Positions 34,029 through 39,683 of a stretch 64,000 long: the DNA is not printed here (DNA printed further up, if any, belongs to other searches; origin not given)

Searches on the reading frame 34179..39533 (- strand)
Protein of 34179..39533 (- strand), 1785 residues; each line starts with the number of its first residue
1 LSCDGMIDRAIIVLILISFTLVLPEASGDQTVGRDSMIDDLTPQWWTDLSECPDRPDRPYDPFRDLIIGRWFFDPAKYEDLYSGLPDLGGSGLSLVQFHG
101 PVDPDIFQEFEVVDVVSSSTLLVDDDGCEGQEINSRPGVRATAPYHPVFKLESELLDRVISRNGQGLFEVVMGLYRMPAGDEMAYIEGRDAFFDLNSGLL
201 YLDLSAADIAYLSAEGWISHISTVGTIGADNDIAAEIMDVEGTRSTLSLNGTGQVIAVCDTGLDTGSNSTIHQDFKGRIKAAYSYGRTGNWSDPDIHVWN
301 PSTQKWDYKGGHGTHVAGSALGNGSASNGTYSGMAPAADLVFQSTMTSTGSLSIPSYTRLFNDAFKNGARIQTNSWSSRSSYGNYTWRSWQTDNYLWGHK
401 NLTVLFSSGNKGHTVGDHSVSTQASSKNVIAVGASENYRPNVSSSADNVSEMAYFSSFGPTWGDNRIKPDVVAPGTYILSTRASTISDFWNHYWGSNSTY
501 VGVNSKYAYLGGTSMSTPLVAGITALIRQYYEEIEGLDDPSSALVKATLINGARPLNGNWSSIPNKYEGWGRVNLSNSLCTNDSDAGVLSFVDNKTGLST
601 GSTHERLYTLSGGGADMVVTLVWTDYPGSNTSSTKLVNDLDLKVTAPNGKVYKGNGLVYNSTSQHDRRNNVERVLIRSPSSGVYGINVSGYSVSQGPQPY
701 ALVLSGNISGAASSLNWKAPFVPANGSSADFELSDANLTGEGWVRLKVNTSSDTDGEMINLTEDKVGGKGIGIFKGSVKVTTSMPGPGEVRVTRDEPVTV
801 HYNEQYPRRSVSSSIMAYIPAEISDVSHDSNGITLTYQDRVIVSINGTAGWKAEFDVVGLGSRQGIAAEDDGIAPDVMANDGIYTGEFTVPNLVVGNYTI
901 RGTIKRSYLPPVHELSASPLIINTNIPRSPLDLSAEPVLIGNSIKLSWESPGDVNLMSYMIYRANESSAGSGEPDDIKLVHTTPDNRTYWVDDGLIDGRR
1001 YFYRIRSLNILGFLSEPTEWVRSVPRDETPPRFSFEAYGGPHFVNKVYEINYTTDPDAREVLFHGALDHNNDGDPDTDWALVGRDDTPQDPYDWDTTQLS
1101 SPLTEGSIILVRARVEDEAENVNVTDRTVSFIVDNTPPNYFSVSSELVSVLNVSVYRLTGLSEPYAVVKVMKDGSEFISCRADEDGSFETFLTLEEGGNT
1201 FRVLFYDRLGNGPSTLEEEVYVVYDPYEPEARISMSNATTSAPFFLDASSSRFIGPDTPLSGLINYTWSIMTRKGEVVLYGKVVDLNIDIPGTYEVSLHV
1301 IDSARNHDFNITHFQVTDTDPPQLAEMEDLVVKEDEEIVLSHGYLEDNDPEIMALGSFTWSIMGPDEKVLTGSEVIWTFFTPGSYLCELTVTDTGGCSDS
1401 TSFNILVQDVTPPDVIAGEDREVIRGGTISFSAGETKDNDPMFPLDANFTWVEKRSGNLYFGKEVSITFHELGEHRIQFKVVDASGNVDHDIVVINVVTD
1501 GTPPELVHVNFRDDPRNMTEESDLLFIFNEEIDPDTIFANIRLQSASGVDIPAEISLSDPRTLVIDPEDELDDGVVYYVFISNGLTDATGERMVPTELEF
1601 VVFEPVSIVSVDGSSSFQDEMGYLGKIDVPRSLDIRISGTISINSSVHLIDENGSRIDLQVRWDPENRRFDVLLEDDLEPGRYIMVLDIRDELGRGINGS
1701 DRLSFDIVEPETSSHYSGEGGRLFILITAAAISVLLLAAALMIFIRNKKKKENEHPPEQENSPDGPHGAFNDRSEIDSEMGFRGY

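Call 6: search_protein_families(library=pfam, proteins=[window:34179-39533:-], max_evalue=0.01)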
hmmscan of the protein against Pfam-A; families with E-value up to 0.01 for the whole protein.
window:34179-39533:- (1785 aa): 7 families
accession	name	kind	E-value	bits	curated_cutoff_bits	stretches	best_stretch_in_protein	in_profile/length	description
PF00082.27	Peptidase_S8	-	9.9e-44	150.2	21.8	1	251-571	1-288/288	Subtilase family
PF13205.12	Big_5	-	3.9e-15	56.9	23.6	1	1500-1598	1-101/105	Bacterial Ig-like domain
PF18911.6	PKD_4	-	4.1e-11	43.2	27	1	1329-1402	11-79/85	PKD domain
PF00801.26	PKD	-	5.8e-07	29.9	23.5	0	1357-1402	31-76/80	PKD domain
PF17936.7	Big_6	-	9.2e-06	26.3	27.6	1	1157-1211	16-72/83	Bacterial Ig domain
PF19077.6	Big_13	-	2.2e-05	25.3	27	0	1157-1212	30-90/102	Bacterial Ig-like domain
PF22352.2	K319L-like_PKD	-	0.0002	21.7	27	0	1330-1407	5-84/84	K319L-like, PKD domain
